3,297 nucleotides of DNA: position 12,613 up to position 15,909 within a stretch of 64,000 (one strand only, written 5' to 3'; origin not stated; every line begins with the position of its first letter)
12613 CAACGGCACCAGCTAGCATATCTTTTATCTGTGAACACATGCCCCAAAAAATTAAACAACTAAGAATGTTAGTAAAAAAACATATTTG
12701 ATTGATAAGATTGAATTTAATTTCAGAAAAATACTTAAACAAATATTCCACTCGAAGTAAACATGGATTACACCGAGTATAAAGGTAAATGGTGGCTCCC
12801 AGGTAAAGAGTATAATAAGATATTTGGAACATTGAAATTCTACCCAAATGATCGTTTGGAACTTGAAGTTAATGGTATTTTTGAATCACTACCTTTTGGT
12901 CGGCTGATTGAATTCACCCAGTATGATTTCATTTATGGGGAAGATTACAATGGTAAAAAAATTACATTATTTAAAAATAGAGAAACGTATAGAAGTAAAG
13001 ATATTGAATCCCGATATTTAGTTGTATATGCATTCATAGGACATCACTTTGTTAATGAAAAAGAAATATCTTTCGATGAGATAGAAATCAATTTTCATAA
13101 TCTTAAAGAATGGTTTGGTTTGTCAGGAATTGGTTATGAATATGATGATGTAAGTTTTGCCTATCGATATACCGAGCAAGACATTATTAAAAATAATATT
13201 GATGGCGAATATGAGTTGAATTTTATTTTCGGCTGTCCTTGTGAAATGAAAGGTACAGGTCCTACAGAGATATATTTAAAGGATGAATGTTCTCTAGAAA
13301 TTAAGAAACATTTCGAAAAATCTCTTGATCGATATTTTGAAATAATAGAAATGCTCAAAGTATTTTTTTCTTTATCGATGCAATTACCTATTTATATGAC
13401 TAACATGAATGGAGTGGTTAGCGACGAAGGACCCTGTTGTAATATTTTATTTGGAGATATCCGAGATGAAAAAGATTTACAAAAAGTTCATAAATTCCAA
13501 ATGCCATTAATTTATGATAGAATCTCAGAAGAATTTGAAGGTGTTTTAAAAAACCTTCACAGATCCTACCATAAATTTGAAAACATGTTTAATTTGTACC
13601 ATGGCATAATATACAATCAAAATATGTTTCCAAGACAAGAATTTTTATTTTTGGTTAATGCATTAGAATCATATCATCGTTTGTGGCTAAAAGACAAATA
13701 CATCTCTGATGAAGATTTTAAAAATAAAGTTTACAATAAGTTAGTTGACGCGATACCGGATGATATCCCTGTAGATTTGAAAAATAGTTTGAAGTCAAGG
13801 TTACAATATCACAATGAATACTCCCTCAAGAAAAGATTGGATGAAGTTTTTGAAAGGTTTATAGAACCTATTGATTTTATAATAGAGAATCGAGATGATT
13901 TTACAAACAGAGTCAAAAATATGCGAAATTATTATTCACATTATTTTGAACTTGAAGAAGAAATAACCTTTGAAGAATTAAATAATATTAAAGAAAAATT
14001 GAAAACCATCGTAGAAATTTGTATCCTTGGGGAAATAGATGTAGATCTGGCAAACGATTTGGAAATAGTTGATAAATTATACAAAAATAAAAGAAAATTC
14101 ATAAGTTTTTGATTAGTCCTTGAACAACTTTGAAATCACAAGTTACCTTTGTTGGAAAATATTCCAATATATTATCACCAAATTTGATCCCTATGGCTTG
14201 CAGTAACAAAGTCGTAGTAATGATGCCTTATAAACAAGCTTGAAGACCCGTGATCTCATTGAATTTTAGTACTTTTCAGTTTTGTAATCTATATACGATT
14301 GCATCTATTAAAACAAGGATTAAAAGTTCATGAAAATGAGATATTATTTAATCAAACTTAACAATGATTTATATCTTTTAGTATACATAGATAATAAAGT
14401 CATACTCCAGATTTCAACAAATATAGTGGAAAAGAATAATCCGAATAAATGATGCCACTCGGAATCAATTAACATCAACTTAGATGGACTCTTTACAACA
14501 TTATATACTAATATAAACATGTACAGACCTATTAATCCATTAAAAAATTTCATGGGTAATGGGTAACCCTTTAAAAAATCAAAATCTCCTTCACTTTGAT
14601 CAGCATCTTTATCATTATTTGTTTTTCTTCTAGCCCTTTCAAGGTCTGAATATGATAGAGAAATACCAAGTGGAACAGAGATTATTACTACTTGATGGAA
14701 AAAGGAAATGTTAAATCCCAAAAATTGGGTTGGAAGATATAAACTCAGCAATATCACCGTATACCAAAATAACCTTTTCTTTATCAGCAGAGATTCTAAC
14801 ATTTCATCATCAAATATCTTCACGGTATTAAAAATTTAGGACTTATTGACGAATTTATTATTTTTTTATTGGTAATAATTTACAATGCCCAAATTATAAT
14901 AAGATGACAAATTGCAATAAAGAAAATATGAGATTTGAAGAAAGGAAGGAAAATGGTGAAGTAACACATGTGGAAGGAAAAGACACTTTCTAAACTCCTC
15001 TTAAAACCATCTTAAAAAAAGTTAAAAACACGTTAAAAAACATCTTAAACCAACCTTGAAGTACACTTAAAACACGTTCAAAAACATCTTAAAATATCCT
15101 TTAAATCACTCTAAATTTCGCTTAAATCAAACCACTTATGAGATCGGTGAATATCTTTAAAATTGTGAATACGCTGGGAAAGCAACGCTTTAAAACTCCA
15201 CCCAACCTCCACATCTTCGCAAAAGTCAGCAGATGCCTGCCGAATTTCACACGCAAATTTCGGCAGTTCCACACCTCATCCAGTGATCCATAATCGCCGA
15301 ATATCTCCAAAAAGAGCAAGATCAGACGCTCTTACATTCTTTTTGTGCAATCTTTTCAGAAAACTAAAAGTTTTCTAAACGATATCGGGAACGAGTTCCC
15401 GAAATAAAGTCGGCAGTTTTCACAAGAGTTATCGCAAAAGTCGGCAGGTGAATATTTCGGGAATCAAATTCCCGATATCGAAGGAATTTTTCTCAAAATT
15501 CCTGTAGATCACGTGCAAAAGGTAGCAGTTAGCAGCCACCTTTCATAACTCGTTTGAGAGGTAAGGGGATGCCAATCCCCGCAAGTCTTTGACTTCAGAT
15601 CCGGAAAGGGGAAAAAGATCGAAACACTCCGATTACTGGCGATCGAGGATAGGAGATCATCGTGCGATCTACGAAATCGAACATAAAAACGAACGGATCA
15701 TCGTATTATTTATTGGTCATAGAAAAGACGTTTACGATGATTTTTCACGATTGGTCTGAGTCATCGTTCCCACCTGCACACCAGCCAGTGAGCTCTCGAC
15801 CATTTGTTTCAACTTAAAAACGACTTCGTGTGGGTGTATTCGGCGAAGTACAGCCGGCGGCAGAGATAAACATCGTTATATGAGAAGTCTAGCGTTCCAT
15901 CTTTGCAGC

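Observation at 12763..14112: Abi_2/ApeA-like HEPN protein with RNxxxH motif as single-gene abortive-infection candidate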

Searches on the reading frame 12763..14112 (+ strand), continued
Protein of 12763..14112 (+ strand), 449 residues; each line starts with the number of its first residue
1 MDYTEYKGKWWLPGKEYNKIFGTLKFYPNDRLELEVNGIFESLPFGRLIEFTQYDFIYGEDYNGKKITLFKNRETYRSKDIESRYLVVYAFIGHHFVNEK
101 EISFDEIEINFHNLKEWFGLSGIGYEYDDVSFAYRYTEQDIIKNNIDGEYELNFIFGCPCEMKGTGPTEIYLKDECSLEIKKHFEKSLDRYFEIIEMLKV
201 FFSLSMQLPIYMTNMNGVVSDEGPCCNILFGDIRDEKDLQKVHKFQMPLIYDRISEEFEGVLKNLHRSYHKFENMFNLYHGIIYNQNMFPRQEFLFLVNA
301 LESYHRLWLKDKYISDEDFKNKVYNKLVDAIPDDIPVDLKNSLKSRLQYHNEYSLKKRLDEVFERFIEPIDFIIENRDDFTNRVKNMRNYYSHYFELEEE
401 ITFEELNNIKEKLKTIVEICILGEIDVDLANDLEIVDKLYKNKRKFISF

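Call 56: search_protein_families(library=pfam, proteins=[L002:247-561:+], max_evalue=0.1)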
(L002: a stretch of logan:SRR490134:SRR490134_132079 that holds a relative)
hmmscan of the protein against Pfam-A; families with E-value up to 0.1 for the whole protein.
L002:247-561:+ (104 aa): 1 family
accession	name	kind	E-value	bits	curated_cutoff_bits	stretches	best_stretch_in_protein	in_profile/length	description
PF01541.30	GIY-YIG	-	0.00011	22.8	22.6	1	29-99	3-78/78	GIY-YIG catalytic domain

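Call 82: search_dna_similar(query=window:12763-14112:+, collection=plasmids, mode=protein, max_rows=15, max_evalue=0.001)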
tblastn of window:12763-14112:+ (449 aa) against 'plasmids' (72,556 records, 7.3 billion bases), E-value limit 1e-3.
Records with a match: 18; places in all: 19; records where one place covers at least 80% of the query: 16.
Best place of each record, by identity: <60% 18.
By first word of the organism name: Halanaeroarchaeum 2; Paenibacillus 2; Photobacterium 2; Burkholderia 2; Halocatena 1; Halomicrobium 1; Peribacillus 1; Sinorhizobium 1; Synechococcus 1; Thiothrix 1; and 4 more.
By predicted mobility (MOB-suite, as given by PLSDB): non-mobilizable 13; mobilizable 3; conjugative 2.
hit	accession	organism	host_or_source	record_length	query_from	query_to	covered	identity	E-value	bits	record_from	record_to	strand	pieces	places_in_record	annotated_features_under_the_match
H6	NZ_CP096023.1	Halocatena salina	cell culture,sediment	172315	1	444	99%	25.8%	6e-15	85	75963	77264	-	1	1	HEPN domain-containing protein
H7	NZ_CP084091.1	Halomicrobium urmianum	cell culture,salt lake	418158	1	393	88%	27.1%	5e-20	100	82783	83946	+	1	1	HEPN domain-containing protein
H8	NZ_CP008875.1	Halanaeroarchaeum sulfurireducens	-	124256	1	448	100%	23.7%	8e-13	78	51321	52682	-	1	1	HEPN domain-containing protein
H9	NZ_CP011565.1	Halanaeroarchaeum sulfurireducens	-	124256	1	448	100%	23.7%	8e-13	78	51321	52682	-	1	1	HEPN domain-containing protein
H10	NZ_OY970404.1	Peribacillus frigoritolerans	-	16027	2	393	87%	26.3%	8e-17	91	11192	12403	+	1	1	HEPN domain-containing protein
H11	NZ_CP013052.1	Sinorhizobium americanum CCGM7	Phaseolus vulgaris,root nodules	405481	5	394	87%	25.0%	2e-22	108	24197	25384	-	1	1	HEPN domain-containing protein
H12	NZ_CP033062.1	Synechococcus elongatus UTEX 3055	-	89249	7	394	86%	24.1%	1e-15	87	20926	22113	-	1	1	HEPN domain-containing protein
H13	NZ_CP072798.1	Thiothrix unzii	Isolated from activated-sludge plants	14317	8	394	86%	24.0%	6e-17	91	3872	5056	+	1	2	HEPN domain-containing protein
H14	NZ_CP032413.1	Paenibacillus lautus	single colony,Tattoo ink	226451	2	394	88%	22.9%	1e-12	78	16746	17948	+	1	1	HEPN domain-containing protein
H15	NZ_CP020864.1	Paenibacillus sp. Cedars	Single culture,Alkaline pool submerged ...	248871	2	394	88%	22.9%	1e-12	78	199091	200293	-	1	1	HEPN domain-containing protein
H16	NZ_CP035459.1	Photobacterium damselae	Neophocaena asiaeorientalis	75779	8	394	86%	23.3%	4e-16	89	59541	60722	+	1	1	HEPN domain-containing protein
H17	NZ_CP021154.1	Photobacterium damselae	Neophocaena asiaeorientalis,Single ...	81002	8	394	86%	23.3%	4e-16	89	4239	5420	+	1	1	HEPN domain-containing protein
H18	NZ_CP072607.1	Burkholderia latens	Homo sapiens,sputum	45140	7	394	86%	22.3%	7e-10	69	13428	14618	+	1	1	HEPN domain-containing protein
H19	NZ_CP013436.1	Burkholderia latens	Homo sapiens,CF Maxillary Sinus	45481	7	394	86%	22.3%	7e-10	69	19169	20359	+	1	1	HEPN domain-containing protein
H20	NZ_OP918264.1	Pseudomonas fluorescens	-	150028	8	394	86%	21.9%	7e-10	69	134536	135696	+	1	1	HEPN domain-containing protein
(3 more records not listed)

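Call 83: search_dna_similar(query=window:12763-14112:+, collection=phages, mode=protein, max_rows=15, max_evalue=0.001)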
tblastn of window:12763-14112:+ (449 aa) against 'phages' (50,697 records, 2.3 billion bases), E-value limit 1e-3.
No match.

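Call 85: fold_search(model_id=the predicted structure, library=viral)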
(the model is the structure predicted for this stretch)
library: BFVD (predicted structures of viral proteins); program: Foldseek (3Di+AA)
matches with E <= 10: 469; with E <= 0.001: 0
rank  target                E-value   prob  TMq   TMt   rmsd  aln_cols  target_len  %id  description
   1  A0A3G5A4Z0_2          2.6e-02  0.06  0.09  0.06  29.3       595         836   11  Histidine kinase-like ATPase (Fragment) [Homavirus sp.]
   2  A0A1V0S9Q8            4.4e-02  0.66  0.12  0.10  12.2       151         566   12  AAA family ATPase [Catovirus CTV1]
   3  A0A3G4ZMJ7            7.0e-02  0.63  0.10  0.07   9.9       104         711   13  AAA family ATPase [Terrestrivirus sp.]
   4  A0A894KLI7            9.8e-02  0.06  0.09  0.05  30.9       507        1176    8  Nsp1 [Elemess virus]
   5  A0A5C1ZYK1            1.2e-01  0.14  0.08  0.13  17.1       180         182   10  Glycoprotein B (Fragment) [Equid alphaherpesvirus 1]
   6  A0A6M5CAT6            1.3e-01  0.51  0.09  0.26  21.2       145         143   11  Single-stranded DNA binding protein [Shigella phage 2019SD1]
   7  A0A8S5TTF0            1.4e-01  0.12  0.09  0.13  20.3       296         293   10  Uncharacterized protein [Siphoviridae sp. ct5jB2]
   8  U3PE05                1.5e-01  0.51  0.17  0.29  15.6       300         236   11  (no name in the UniProt tables at hand)
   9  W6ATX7                1.7e-01  0.08  0.08  0.10  19.3       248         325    8  (no name in the UniProt tables at hand)
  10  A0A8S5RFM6            1.8e-01  0.09  0.15  0.08  30.0       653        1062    9  Minor structural protein [virus sp. ctE0n6]
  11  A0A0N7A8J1            2.0e-01  0.05  0.09  0.04  28.9       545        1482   10  (no name in the UniProt tables at hand)
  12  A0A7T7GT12            2.1e-01  0.05  0.07  0.06  22.4       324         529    6  (no name in the UniProt tables at hand)
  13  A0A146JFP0            2.4e-01  0.10  0.08  0.12  20.5       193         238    9  (no name in the UniProt tables at hand)
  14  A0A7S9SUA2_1          2.5e-01  0.41  0.16  0.07  19.8       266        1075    9  Crassvirus muzzle protein C-terminal domain-containing protein [Virus NIOZ-UU157]
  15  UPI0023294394         2.5e-01  0.05  0.07  0.10  21.1       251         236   11  (no name look-up for this kind of identifier)
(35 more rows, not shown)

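Call 91: get_annotated_region(hit=H7, flank=6000)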
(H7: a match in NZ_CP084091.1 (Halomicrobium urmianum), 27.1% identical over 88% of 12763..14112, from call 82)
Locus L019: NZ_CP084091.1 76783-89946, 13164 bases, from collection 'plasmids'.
description: Halomicrobium urmianum strain IBRC-M: 10911 plasmid unnamed1, complete sequence
organism: Halomicrobium urmianum (NCBI taxid 1586233)
taxonomy: Archaea; Euryarchaeota; Halobacteria; Halobacteriales; Haloarculaceae; Halomicrobium; Halomicrobium urmianum
host: -; source: cell culture,salt lake; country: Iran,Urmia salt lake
typing (MOB-suite, as given by PLSDB): non-mobilizable; mating-pair formation MPF_T
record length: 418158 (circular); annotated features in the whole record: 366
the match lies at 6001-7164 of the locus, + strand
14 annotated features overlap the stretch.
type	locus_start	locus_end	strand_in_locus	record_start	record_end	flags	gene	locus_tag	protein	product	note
CDS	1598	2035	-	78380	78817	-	-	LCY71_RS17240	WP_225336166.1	hypothetical protein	-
CDS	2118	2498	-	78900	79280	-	-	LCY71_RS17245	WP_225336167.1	hypothetical protein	-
CDS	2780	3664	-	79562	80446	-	-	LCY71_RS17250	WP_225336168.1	hypothetical protein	-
CDS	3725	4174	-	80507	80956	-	-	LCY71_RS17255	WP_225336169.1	hypothetical protein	-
CDS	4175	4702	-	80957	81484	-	-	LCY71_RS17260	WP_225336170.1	sugar-specific transcriptional regulator TrmB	-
CDS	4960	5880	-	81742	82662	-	-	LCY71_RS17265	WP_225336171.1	transcription initiation factor IIB family protein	-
CDS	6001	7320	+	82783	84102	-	-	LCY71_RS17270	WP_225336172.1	HEPN domain-containing protein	-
CDS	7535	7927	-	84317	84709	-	-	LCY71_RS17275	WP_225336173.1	hypothetical protein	-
CDS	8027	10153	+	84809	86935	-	-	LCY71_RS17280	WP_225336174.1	ATP-binding protein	-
CDS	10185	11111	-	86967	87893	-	-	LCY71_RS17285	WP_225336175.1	hypothetical protein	-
CDS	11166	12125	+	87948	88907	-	-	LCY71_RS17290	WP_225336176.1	hypothetical protein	-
CDS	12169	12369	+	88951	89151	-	-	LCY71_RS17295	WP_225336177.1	hypothetical protein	-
CDS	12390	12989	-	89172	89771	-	-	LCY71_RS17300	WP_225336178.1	hypothetical protein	-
CDS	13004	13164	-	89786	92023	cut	-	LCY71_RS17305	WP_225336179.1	hypothetical protein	-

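Call 92: get_annotated_region(hit=H8, flank=6000)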
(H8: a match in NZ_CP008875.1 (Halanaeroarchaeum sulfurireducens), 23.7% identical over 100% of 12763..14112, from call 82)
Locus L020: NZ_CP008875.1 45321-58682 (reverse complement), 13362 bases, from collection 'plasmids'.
description: Halanaeroarchaeum sulfurireducens strain HSR2 plasmid pHSR2-01, complete sequence
organism: Halanaeroarchaeum sulfurireducens (NCBI taxid 1604004)
taxonomy: Archaea; Euryarchaeota; Halobacteria; Halobacteriales; Halobacteriaceae; Halanaeroarchaeum; Halanaeroarchaeum sulfurireducens
host: -; source: -; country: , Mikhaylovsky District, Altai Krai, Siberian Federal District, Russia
typing (MOB-suite, as given by PLSDB): non-mobilizable; mating-pair formation MPF_T
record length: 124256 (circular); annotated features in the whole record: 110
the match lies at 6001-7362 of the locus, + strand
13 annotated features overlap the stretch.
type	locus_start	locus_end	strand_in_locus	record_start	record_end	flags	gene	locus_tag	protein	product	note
CDS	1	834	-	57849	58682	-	-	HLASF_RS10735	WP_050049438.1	hypothetical protein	-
CDS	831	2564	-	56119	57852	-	-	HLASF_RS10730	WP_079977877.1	hypothetical protein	-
CDS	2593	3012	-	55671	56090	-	-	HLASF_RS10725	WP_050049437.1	hypothetical protein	-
CDS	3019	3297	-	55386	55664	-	-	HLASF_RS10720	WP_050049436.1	hypothetical protein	-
CDS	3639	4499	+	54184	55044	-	-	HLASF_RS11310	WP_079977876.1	IS5 family transposase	-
CDS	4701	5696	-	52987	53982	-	-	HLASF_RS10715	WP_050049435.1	IS110 family transposase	-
CDS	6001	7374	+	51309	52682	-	-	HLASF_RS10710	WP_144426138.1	HEPN domain-containing protein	-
CDS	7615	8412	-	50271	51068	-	-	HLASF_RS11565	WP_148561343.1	hypothetical protein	-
CDS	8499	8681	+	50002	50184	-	-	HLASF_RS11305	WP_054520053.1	HVO_2922 family protein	-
CDS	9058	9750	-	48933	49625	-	-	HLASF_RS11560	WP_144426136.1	hypothetical protein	-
CDS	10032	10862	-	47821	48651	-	-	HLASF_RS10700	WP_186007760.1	IS5 family transposase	-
CDS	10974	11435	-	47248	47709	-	-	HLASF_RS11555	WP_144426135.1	hypothetical protein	-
CDS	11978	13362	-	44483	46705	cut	-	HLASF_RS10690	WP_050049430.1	PAS domain S-box protein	-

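Call 93: get_annotated_region(hit=H11, flank=6000)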
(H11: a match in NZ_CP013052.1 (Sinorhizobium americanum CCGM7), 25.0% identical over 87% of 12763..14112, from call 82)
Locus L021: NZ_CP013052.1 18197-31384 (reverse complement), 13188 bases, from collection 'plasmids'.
description: Sinorhizobium americanum CCGM7 plasmid A, complete sequence
organism: Sinorhizobium americanum CCGM7 (NCBI taxid 1408224)
taxonomy: Bacteria; Pseudomonadota; Alphaproteobacteria; Hyphomicrobiales; Rhizobiaceae; Sinorhizobium; Sinorhizobium americanum; Sinorhizobium americanum CCGM7
host: -; source: Phaseolus vulgaris,root nodules; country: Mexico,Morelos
typing (MOB-suite, as given by PLSDB): conjugative; relaxase MOBP; mating-pair formation MPF_T
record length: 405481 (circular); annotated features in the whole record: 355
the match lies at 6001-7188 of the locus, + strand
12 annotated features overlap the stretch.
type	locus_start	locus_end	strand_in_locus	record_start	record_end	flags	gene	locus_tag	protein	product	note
CDS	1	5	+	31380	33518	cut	-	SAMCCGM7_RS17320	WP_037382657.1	caspase family protein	GO:0006508 - proteolysis [Evidence IEA]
CDS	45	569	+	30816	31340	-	-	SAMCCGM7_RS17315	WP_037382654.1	hypothetical protein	-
CDS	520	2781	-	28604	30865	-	-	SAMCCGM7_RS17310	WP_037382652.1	glycosyltransferase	-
CDS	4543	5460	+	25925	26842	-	-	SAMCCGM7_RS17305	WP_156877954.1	hypothetical protein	-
CDS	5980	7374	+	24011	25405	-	-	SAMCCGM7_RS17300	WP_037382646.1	HEPN domain-containing protein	-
CDS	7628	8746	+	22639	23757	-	-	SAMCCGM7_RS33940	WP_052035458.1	hypothetical protein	-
CDS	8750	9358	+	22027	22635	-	-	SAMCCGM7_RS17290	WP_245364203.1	RES family NAD+ phosphorylase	-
CDS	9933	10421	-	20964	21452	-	-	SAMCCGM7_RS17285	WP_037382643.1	hypothetical protein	-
CDS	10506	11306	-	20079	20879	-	istB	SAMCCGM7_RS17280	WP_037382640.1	IS21-like element ISSme2 family helper ATPase IstB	-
CDS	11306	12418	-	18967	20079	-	istA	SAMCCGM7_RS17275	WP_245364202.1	IS21 family transposase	-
CDS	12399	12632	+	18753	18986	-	-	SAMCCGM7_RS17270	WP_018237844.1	DUF6429 family protein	-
CDS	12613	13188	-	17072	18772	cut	-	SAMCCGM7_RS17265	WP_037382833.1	IS66 family transposase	-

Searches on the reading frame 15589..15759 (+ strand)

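Call 56: search_protein_families(library=pfam, proteins=[window:15589-15759:+], max_evalue=0.1)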
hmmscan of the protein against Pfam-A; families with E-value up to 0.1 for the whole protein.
window:15589-15759:+ (56 aa): 1 family
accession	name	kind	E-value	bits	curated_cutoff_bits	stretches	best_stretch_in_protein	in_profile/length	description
PF05016.21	ParE_toxin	-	2.1e-08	35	23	1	4-49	42-89/89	ParE toxin of type II toxin-antitoxin system, parDE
